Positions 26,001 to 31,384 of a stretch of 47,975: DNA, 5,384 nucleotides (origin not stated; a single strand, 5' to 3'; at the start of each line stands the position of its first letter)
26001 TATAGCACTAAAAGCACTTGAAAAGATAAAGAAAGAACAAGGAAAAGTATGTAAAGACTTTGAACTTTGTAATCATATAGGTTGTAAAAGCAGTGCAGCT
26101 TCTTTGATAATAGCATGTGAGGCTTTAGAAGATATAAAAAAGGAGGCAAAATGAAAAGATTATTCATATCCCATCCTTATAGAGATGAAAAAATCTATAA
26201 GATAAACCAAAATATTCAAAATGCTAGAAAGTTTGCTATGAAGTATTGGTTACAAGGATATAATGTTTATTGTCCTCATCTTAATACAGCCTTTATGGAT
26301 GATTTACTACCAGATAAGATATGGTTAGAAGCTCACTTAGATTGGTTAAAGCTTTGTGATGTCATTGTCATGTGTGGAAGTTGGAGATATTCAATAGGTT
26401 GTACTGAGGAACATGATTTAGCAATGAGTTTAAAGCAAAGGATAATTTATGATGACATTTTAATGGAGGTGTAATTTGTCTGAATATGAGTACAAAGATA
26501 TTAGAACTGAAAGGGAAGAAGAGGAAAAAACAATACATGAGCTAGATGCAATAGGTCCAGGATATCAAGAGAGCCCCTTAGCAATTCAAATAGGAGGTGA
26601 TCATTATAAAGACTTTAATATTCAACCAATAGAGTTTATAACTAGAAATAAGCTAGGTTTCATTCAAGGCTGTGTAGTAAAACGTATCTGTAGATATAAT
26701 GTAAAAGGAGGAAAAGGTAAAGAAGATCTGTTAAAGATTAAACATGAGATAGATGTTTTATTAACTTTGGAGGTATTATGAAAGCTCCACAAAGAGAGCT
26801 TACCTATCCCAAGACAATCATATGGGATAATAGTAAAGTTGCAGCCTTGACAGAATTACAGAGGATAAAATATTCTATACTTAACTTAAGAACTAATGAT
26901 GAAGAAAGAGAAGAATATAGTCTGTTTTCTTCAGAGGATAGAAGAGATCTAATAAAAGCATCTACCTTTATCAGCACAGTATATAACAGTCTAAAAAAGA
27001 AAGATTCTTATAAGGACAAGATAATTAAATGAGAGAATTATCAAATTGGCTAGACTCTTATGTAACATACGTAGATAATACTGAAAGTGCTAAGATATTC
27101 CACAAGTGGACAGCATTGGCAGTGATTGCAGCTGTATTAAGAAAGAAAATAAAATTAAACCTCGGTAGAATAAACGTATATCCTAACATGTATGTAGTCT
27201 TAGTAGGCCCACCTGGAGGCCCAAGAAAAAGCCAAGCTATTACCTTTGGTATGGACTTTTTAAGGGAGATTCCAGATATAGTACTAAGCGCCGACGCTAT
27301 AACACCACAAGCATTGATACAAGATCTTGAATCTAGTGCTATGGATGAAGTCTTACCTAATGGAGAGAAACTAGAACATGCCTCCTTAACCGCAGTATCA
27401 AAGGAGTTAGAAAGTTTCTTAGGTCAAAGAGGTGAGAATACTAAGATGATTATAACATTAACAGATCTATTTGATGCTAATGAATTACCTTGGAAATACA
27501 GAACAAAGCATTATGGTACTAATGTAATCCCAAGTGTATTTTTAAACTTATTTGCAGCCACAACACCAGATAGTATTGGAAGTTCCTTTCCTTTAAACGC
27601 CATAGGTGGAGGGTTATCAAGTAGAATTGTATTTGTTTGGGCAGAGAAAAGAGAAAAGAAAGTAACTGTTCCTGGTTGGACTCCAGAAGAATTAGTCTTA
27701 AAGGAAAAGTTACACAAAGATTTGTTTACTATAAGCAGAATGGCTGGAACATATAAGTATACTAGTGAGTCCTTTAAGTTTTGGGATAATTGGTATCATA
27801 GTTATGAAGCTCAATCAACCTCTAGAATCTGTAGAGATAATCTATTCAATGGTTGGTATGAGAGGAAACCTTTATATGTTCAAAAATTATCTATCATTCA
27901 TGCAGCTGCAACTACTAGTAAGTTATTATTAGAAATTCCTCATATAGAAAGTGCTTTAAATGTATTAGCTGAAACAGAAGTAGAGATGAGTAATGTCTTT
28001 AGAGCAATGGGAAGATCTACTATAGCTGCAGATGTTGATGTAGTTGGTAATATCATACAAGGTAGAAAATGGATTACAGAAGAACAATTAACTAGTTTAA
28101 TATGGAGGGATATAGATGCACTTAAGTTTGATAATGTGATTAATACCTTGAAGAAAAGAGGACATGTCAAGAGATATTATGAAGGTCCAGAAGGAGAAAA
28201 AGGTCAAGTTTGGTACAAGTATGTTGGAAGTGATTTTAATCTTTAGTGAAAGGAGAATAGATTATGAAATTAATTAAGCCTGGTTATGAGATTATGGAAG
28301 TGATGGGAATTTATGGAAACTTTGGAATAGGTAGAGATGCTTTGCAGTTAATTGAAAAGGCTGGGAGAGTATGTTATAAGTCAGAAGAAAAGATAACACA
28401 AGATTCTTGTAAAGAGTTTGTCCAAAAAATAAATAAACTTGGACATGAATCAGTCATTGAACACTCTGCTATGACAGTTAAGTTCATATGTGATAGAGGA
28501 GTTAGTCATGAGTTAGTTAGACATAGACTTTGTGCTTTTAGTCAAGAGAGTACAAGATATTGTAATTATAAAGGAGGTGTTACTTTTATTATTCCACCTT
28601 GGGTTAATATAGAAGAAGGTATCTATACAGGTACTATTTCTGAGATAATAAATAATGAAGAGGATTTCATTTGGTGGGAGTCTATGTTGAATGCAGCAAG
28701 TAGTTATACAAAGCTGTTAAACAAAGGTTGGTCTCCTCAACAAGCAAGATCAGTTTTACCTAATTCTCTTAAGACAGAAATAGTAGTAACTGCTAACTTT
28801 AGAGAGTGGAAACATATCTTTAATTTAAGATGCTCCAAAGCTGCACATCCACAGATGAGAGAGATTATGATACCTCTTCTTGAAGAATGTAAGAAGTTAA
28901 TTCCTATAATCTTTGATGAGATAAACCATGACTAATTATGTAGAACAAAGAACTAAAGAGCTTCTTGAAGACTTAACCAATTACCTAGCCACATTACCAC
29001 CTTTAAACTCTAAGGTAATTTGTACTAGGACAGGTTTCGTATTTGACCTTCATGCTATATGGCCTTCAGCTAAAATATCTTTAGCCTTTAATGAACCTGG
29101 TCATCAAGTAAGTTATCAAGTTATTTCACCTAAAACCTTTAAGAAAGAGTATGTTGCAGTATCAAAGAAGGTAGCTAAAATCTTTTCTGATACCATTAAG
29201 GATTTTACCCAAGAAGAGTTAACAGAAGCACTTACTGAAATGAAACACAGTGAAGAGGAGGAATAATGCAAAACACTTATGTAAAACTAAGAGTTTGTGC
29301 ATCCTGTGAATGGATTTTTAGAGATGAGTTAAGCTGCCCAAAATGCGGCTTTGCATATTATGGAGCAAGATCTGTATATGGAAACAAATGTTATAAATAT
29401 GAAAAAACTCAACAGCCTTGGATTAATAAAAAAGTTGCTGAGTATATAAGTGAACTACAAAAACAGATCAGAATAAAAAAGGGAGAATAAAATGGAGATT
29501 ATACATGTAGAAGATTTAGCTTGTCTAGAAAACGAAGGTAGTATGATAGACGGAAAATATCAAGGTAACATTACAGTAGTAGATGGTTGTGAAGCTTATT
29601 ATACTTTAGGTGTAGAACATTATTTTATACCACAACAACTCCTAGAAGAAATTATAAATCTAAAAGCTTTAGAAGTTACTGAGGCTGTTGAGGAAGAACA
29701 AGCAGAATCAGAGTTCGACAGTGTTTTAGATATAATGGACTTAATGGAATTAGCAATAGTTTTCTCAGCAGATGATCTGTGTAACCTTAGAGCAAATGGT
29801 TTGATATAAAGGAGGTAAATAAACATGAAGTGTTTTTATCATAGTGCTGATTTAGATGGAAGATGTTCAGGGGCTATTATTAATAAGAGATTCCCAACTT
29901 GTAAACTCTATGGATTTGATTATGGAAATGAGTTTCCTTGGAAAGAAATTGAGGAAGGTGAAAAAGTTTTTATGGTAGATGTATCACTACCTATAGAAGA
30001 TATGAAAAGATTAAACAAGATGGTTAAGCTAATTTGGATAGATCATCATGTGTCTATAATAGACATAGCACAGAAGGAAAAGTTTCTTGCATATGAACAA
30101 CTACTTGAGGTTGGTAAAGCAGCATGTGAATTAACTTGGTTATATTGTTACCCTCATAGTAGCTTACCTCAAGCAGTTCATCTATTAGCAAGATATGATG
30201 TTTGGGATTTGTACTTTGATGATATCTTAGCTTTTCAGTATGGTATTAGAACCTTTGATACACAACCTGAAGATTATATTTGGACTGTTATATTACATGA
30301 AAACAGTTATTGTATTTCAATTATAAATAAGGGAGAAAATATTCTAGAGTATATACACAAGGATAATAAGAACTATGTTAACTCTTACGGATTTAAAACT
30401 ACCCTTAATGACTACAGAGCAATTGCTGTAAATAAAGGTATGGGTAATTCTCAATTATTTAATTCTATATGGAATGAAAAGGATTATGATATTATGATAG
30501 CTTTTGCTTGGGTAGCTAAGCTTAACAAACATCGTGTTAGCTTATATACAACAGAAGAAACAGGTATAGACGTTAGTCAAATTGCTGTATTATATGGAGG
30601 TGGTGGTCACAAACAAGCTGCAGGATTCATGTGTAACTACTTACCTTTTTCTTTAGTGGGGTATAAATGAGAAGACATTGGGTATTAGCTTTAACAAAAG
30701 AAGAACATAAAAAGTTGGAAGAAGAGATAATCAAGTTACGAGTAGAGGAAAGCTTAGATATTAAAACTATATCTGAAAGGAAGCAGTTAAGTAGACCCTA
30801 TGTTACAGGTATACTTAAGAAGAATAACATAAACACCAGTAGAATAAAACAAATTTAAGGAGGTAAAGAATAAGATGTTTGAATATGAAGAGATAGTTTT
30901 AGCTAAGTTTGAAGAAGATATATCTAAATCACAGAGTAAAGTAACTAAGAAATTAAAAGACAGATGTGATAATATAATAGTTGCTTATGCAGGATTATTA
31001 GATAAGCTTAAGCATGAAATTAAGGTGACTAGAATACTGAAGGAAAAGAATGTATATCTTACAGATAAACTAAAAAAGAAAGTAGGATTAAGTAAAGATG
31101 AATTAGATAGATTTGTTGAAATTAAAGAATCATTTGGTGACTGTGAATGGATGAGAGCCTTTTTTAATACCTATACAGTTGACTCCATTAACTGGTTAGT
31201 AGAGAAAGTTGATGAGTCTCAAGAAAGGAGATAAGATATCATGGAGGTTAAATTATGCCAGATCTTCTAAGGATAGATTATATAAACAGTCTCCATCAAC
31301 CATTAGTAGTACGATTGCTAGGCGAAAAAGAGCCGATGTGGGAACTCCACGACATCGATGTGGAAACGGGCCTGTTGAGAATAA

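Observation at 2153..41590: Invariant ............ arm plus GTCAA-N3-TTGAC hairpin: eight copies, all outside ORF bodies, in both transcription blocks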

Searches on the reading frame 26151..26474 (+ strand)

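Call 12: search_protein_families(library=phrogs, proteins=[window:26151-26474:+])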
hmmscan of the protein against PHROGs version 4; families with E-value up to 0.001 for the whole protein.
window:26151-26474:+ (107 aa): 2 families
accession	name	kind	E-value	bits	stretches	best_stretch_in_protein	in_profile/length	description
phrog_355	-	DNA, RNA and nucleotide metabolism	2.4e-22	80.6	1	1-103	74-174/249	nucleoside 2-deoxyribosyltransferase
phrog_5781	-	unknown function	5.4e-06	27.1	1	34-102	34-100/220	-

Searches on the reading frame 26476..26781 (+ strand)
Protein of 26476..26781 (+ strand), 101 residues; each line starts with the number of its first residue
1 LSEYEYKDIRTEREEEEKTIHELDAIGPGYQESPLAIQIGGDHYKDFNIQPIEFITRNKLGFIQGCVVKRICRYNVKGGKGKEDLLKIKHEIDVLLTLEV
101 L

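Call 12: search_protein_families(library=phrogs, proteins=[window:26476-26781:+])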
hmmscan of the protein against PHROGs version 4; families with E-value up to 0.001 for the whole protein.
window:26476-26781:+ (101 aa): 8 families
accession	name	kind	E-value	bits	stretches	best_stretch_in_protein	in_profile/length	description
phrog_236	-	other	6.7e-13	50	1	36-96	239-302/431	nucleotide kinase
phrog_5839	-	unknown function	4.1e-12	47.2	1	38-93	7-61/128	-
phrog_32578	-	unknown function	8.1e-09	36.6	1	29-96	13-78/221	-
phrog_13120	-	unknown function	1.6e-06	29.8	1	41-96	68-122/134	-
phrog_10946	-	unknown function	5.2e-05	24.6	1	35-93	5-60/133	-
phrog_26149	-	other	0.0003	21.8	1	33-90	90-149/176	deoxynucleoside monophosphate kinase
phrog_25460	-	unknown function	0.00034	21.4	1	42-94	81-135/144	-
phrog_480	-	unknown function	0.00094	20.3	0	42-95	24-80/95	-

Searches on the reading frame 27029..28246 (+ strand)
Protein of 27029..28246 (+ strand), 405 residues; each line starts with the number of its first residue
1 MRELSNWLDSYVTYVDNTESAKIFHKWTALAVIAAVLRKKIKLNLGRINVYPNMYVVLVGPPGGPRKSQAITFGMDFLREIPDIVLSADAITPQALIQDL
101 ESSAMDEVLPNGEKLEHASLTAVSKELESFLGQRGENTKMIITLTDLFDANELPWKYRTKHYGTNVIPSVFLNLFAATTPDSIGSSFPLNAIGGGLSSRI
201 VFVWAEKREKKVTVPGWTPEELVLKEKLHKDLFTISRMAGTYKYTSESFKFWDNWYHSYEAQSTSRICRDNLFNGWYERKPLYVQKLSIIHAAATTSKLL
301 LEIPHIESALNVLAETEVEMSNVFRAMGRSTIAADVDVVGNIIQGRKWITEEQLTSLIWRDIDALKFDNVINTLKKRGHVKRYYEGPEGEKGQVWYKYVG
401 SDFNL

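Call 12: search_protein_families(library=phrogs, proteins=[window:27029-28246:+])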
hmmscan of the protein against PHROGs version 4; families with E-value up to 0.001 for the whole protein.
window:27029-28246:+ (405 aa): 2 families
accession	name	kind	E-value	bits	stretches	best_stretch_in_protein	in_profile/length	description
phrog_14296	-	DNA, RNA and nucleotide metabolism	1.6e-57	196.4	1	6-334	3-327/417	DNA primase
phrog_5311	-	DNA, RNA and nucleotide metabolism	0.00079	18.7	0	8-70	267-327/692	helicase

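Call 55: search_protein_families(library=pfam, proteins=[window:27029-28246:+], max_evalue=0.05)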
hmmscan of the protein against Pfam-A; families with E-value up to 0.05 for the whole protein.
window:27029-28246:+ (405 aa): 1 family
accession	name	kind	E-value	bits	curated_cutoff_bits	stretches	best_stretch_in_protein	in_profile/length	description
PF13148.11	DUF3987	-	2.5e-09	37.3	27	2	28-81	10-63/364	Protein of unknown function (DUF3987)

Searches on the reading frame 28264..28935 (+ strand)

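Call 12: search_protein_families(library=phrogs, proteins=[window:28264-28935:+])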
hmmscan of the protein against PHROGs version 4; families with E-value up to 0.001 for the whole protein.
window:28264-28935:+ (223 aa): 5 families
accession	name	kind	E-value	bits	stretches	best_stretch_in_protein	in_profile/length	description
phrog_85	-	DNA, RNA and nucleotide metabolism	1.7e-50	173.4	1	15-220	380-583/866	thymidylate synthase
phrog_22708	-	DNA, RNA and nucleotide metabolism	2.8e-12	47.5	1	43-101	65-125/242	thymidylate synthase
phrog_10644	-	DNA, RNA and nucleotide metabolism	5.7e-12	47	1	70-201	1-135/160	thymidylate synthase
phrog_28804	-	DNA, RNA and nucleotide metabolism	5.3e-06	27.7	1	146-217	12-82/91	thymidylate synthase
phrog_35637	-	DNA, RNA and nucleotide metabolism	0.00029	21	1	60-214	127-273/366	thymidylate synthase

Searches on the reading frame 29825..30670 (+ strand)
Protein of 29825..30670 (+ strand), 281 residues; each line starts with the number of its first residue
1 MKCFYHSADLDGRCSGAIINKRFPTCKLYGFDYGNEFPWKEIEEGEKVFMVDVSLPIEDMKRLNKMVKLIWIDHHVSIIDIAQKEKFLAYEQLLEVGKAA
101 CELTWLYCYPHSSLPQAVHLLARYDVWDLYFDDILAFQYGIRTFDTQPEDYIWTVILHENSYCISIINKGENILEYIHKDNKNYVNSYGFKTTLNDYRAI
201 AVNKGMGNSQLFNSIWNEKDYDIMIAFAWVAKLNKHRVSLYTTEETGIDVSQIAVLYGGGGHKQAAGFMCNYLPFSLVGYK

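Call 12: search_protein_families(library=phrogs, proteins=[window:29825-30670:+])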
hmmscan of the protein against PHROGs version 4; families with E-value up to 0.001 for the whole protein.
window:29825-30670:+ (281 aa): 1 family
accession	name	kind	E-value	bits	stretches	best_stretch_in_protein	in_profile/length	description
phrog_4771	-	other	9.5e-39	134.5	1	2-273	19-286/363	DHH phosphoesterase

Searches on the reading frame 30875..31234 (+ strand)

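Call 12: search_protein_families(library=phrogs, proteins=[window:30875-31234:+])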
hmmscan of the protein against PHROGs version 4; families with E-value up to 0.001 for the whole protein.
window:30875-31234:+ (119 aa): 1 family
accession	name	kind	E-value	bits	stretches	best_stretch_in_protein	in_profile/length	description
phrog_28464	-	unknown function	0.00076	19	1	9-114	204-305/518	-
